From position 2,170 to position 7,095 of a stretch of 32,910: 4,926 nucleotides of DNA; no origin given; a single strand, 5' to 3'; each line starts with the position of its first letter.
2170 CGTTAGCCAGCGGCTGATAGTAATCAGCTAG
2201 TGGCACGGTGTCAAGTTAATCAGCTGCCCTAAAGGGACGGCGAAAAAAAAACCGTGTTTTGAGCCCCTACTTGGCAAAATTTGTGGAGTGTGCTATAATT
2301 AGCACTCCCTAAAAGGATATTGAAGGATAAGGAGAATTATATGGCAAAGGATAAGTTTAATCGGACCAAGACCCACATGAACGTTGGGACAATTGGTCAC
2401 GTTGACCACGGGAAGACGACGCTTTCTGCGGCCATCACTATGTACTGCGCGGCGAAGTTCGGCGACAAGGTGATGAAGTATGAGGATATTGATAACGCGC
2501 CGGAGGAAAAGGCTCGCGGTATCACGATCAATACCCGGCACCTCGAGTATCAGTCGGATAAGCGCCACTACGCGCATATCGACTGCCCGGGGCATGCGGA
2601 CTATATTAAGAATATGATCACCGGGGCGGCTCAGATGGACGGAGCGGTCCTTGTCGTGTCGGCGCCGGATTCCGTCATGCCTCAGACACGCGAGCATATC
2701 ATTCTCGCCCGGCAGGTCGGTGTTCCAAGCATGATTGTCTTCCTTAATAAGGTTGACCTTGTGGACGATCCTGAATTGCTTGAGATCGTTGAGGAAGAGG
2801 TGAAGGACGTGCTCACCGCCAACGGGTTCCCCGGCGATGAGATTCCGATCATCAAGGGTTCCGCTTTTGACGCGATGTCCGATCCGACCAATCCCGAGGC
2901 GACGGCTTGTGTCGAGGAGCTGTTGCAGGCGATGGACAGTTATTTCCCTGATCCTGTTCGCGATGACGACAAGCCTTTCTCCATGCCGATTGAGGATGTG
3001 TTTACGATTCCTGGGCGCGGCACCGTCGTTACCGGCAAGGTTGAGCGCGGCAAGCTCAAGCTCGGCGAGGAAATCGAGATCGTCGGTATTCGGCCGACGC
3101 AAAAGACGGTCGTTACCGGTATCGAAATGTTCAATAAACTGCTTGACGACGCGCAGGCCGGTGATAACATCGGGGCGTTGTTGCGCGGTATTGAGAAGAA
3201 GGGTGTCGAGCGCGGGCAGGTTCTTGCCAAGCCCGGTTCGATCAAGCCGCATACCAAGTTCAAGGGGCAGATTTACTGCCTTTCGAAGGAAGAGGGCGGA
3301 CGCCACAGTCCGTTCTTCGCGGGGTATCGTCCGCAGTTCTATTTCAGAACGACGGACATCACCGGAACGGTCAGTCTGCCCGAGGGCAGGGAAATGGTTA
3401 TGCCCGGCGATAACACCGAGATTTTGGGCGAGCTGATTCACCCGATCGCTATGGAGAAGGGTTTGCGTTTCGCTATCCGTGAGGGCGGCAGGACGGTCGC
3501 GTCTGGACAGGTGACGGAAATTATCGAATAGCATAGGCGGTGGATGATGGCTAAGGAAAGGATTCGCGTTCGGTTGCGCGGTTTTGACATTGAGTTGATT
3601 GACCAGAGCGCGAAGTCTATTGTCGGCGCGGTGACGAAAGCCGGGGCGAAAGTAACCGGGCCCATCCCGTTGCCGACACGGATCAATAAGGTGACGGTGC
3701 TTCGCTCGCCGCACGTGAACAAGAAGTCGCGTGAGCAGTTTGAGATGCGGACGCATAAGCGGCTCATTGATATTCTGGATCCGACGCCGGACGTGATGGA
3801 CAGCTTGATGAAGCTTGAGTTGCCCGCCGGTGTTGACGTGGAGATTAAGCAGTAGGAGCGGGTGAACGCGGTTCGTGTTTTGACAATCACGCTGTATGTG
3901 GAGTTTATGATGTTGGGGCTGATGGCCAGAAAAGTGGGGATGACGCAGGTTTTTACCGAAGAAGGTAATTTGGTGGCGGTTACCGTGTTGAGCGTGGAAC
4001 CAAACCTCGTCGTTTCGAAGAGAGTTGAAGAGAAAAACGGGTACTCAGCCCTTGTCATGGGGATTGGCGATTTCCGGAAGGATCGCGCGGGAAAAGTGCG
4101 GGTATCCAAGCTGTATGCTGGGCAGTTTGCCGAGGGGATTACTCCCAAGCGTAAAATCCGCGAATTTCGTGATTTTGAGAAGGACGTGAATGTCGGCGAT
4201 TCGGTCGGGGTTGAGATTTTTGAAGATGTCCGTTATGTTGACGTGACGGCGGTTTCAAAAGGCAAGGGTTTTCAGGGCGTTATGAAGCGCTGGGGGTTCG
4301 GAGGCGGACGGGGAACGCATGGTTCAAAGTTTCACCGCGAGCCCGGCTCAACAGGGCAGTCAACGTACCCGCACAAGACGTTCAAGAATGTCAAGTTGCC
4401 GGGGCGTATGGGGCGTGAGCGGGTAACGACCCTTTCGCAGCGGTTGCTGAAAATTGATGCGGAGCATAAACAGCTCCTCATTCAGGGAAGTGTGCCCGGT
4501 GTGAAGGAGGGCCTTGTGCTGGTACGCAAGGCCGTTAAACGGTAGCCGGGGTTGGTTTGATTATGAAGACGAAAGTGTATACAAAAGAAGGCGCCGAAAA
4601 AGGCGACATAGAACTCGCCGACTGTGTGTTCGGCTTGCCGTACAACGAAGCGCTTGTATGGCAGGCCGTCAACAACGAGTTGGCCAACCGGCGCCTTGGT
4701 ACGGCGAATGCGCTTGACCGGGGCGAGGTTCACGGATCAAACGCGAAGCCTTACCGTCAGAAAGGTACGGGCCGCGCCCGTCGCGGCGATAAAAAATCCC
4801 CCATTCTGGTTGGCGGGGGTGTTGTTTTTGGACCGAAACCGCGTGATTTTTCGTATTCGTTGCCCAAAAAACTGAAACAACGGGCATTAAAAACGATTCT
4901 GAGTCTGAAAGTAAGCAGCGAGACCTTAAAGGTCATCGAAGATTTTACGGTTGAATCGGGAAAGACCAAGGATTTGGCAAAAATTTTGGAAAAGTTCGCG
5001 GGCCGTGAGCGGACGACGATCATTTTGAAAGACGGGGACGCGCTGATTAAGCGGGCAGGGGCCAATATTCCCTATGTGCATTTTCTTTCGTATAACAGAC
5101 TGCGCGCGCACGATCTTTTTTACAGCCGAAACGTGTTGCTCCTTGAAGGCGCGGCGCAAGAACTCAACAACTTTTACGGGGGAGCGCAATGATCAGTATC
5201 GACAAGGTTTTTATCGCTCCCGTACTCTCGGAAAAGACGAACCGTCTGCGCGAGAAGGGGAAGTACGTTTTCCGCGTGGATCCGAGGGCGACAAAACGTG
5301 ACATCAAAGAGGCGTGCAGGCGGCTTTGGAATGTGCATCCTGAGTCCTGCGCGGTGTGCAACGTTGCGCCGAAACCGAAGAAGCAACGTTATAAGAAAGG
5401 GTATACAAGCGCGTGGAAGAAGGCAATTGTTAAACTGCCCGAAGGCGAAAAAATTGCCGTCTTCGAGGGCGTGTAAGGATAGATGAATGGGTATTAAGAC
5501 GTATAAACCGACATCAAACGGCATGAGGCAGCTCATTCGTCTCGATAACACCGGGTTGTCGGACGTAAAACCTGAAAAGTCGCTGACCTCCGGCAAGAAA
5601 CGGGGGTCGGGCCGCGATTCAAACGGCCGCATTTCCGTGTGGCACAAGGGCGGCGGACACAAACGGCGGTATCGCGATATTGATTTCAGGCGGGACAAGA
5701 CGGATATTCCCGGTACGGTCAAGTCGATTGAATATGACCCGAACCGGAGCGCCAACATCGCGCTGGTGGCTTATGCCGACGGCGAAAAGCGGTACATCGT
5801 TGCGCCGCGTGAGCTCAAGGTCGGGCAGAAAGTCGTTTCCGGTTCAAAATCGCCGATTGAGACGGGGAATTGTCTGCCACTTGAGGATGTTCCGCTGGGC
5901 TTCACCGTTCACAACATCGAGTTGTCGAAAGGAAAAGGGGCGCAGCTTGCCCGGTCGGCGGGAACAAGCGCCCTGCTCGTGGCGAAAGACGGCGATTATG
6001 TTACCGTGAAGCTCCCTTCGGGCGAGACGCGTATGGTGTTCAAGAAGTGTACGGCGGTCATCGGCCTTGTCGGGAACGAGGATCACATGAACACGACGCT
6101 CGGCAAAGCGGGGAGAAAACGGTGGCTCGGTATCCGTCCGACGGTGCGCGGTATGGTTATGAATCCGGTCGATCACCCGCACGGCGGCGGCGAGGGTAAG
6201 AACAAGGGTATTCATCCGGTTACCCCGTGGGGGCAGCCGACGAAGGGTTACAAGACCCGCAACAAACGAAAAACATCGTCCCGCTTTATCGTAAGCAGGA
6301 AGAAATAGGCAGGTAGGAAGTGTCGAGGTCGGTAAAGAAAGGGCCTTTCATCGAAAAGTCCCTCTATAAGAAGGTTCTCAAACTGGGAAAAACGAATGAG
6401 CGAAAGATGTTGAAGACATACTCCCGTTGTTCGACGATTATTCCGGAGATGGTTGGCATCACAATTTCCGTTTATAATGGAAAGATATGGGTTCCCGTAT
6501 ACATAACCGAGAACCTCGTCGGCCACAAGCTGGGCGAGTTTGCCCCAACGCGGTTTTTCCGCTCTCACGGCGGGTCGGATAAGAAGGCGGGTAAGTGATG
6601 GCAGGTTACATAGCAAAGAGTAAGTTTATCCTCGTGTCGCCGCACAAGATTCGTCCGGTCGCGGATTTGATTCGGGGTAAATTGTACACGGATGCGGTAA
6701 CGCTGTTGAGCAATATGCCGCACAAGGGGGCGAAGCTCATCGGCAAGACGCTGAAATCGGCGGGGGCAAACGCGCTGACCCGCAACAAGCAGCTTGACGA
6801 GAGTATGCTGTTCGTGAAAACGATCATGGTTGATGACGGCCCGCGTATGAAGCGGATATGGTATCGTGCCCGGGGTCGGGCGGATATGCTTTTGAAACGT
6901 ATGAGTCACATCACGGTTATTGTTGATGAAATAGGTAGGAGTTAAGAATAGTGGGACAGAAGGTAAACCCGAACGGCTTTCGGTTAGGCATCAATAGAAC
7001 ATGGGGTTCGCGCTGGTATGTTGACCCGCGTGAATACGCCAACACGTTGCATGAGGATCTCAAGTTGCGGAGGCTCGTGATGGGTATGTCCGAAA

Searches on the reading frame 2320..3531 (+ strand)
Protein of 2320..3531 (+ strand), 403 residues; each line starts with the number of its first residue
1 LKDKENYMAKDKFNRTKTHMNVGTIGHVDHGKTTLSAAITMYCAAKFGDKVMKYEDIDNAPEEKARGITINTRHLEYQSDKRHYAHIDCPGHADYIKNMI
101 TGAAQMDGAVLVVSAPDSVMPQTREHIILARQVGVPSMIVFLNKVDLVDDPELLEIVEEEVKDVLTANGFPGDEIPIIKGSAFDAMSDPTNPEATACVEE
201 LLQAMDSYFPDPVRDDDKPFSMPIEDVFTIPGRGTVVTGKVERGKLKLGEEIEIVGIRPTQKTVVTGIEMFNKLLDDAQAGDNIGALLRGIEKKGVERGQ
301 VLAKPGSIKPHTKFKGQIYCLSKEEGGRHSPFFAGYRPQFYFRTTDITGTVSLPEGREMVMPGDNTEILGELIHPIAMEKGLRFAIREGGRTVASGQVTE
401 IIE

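Call 33: search_protein_families(library=pfam, proteins=[window:2320-3531:+], max_evalue=0.01)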
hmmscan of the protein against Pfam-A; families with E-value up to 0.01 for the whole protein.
window:2320-3531:+ (403 aa): 5 families
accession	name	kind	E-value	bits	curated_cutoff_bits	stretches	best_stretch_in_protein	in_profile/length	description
PF00009.33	GTP_EFTU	-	2.2e-62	210.4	26.5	1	17-210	1-187/188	Elongation factor Tu GTP binding domain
PF03143.23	GTP_EFTU_D3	-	5.3e-38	130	27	1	307-401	1-105/106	Elongation factor Tu C-terminal domain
PF03144.31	GTP_EFTU_D2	-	1e-18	68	30.3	1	234-303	1-73/73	Elongation factor Tu domain 2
PF01926.29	MMR_HSR1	-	0.0011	19.5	21.9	1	22-144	2-113/113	50S ribosome-binding GTPase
PF02492.25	cobW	-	0.0027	17.8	20.7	1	98-164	107-172/180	CobW/HypB/UreG, nucleotide-binding domain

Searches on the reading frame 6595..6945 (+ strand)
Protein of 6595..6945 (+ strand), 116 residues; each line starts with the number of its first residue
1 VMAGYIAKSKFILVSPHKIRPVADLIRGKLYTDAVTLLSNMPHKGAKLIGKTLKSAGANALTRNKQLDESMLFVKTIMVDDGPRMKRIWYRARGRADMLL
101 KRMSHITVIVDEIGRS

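Call 33: search_protein_families(library=pfam, proteins=[window:6595-6945:+], max_evalue=0.01)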
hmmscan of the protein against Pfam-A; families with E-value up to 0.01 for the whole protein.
window:6595-6945:+ (116 aa): 1 family
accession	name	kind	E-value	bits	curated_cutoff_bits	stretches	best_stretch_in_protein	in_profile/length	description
PF00237.24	Ribosomal_L22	-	1.4e-34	118.8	28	1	7-110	1-103/104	Ribosomal protein L22p/L17e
